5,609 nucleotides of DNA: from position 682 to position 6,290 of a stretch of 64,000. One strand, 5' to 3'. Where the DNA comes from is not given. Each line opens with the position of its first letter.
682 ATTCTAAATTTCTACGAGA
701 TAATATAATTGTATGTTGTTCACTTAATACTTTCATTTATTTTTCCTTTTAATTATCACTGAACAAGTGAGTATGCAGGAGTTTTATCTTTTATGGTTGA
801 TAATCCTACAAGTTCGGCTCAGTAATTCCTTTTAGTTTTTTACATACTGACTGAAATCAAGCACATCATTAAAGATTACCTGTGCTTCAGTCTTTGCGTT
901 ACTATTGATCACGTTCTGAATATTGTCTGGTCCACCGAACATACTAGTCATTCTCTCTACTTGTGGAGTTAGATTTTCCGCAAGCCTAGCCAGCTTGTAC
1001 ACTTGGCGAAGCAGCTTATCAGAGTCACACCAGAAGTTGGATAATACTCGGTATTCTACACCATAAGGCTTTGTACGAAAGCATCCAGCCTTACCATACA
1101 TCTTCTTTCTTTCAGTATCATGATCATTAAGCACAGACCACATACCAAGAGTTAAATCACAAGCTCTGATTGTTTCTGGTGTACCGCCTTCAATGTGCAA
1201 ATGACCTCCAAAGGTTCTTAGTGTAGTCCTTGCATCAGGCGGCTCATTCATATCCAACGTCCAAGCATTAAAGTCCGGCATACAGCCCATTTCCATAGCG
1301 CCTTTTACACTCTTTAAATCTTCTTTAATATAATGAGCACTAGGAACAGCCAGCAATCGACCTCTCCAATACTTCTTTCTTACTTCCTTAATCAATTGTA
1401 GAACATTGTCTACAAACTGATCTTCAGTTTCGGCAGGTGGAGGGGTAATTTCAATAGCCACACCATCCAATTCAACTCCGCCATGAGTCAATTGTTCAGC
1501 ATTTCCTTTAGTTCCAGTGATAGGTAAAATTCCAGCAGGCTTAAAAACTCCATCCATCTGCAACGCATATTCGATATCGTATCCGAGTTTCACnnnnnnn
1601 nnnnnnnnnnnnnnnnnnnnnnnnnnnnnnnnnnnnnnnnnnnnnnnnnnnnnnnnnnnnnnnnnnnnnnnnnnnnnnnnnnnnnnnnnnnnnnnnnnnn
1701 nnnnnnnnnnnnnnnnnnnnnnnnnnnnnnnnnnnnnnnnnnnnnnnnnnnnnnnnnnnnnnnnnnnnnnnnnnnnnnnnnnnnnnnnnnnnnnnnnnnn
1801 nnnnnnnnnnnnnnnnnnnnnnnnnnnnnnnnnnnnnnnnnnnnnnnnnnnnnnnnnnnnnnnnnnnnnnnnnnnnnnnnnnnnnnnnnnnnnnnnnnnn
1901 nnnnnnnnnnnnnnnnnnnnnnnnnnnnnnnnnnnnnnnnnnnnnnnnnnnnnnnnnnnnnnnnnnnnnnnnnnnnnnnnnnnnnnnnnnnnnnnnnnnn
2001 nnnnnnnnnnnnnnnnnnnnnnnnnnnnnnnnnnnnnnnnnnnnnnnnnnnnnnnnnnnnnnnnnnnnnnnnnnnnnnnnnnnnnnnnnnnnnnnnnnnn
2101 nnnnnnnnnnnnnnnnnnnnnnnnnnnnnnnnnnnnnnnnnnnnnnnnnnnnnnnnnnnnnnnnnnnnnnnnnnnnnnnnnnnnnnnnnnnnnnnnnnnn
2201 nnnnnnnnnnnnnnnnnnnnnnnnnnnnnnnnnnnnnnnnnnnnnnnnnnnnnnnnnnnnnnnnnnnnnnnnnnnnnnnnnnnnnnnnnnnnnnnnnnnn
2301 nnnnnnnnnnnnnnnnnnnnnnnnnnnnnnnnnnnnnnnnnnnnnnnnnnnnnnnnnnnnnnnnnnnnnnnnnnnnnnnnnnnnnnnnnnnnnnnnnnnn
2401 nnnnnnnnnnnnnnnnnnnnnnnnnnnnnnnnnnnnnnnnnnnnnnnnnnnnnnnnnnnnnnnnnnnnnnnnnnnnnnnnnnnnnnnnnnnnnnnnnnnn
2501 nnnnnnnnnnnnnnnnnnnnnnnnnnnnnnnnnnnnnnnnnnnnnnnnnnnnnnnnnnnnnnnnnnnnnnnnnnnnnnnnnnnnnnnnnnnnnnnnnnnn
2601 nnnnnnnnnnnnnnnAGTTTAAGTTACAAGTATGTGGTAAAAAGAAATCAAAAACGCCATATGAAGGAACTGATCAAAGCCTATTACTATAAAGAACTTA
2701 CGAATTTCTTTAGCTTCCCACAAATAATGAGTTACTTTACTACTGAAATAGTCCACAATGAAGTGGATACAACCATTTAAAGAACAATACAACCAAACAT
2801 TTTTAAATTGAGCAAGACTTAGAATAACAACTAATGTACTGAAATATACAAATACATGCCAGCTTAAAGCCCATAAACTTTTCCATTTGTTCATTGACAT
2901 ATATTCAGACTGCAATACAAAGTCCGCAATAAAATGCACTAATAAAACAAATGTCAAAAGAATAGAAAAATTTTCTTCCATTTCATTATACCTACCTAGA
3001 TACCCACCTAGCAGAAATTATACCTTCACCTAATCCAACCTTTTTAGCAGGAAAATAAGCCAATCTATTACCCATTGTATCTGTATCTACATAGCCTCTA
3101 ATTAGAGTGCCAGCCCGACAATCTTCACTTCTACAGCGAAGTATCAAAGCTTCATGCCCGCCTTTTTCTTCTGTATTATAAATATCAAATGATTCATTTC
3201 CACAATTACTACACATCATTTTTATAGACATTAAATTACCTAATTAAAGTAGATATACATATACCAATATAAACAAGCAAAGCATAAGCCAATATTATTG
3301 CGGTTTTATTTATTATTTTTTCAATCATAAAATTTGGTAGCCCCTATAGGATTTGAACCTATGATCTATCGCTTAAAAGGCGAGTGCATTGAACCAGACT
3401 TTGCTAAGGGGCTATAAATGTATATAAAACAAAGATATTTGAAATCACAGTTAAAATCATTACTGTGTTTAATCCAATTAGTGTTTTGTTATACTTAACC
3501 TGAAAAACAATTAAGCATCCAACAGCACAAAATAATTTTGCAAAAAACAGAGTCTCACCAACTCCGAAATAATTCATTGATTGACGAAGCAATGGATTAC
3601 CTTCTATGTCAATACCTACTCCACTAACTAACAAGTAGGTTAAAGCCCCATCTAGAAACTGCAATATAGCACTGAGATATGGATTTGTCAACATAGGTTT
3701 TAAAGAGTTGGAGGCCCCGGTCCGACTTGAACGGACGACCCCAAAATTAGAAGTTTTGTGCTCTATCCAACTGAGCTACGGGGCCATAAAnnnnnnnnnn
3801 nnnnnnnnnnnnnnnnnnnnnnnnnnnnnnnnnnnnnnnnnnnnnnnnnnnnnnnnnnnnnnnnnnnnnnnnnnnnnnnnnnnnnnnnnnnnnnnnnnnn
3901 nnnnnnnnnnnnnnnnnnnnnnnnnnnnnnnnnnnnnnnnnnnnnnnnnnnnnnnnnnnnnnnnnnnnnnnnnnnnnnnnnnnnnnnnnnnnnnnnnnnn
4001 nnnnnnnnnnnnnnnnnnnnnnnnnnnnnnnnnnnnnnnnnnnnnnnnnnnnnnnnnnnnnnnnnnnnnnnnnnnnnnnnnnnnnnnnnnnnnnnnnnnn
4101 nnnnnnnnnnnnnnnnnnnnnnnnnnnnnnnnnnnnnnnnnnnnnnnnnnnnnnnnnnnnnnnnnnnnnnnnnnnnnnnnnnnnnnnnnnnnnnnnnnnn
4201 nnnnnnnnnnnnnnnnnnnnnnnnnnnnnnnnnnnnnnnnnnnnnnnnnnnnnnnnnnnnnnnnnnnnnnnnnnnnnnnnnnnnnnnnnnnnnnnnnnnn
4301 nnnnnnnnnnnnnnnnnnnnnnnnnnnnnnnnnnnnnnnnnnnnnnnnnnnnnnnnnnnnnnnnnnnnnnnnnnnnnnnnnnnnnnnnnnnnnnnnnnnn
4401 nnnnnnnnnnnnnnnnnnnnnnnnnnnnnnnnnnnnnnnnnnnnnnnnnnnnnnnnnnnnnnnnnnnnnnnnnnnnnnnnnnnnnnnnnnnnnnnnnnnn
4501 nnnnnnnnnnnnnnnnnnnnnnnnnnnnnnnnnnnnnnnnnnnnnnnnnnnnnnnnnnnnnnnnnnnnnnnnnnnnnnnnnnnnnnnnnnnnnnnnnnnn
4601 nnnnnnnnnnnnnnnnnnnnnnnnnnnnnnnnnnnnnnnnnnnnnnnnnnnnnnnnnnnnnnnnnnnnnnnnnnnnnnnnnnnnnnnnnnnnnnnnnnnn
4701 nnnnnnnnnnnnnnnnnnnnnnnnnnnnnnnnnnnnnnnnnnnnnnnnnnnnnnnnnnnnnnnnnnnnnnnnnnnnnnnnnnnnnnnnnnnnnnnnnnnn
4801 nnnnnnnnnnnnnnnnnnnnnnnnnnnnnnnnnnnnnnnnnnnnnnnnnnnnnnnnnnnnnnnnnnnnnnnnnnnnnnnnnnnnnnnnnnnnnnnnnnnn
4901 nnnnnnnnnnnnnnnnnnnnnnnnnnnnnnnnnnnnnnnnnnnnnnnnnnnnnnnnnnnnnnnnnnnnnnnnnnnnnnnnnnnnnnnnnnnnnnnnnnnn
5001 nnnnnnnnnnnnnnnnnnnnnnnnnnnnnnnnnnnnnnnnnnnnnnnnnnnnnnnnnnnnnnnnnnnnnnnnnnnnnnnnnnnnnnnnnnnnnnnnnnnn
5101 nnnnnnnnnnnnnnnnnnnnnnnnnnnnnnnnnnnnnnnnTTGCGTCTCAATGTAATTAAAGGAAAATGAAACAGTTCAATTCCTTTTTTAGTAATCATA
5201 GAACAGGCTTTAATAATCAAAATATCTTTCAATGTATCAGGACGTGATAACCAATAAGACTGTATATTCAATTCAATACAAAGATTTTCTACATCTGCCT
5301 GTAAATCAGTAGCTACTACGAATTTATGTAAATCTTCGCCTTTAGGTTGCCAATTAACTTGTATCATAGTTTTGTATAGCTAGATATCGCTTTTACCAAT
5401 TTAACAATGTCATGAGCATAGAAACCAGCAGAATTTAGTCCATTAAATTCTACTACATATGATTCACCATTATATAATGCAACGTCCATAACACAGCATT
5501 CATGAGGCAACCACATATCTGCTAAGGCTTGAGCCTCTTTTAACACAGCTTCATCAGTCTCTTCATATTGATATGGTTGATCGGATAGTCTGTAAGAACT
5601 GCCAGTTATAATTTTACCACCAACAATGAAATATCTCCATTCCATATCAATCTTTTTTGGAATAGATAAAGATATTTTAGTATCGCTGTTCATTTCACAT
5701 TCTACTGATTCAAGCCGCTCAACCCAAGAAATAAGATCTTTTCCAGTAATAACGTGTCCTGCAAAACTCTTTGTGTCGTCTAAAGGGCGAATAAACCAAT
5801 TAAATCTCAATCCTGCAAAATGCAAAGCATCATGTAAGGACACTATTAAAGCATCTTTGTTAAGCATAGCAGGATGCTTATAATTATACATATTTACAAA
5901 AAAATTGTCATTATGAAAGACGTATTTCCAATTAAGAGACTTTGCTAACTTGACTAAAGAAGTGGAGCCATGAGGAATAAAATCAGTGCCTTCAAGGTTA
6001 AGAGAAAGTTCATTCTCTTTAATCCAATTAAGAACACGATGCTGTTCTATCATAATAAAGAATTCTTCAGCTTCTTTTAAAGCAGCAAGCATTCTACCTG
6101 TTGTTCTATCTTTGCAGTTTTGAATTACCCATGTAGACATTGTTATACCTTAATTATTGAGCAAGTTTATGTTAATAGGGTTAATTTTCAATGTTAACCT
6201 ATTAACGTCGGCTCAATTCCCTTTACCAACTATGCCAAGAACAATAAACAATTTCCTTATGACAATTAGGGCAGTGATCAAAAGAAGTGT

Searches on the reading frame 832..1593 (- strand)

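Call 53: search_protein_families(library=pfam, proteins=[window:832-1593:-], max_evalue=0.01)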
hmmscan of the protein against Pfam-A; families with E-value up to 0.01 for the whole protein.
window:832-1593:- (253 aa): 1 family
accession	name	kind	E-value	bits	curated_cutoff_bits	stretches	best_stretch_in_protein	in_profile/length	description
PF14395.11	COOH-NH2_lig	-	2.1e-12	47.3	25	1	128-214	94-185/254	Phage phiEco32-like COOH.NH2 ligase-type 2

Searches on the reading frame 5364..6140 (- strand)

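Call 53: search_protein_families(library=pfam, proteins=[window:5364-6140:-], max_evalue=0.01)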
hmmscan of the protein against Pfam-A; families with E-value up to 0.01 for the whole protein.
window:5364-6140:- (258 aa): 2 families
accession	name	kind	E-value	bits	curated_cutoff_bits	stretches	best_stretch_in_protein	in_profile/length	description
PF14243.11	R2K_3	-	2.7e-18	67.1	26.3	1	107-252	40-169/169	ATP-grasp domain, R2K clade family 3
PF18299.6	R2K_2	-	8.2e-15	55.4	26.2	1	109-246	16-142/147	ATP-grasp domain, R2K clade family 2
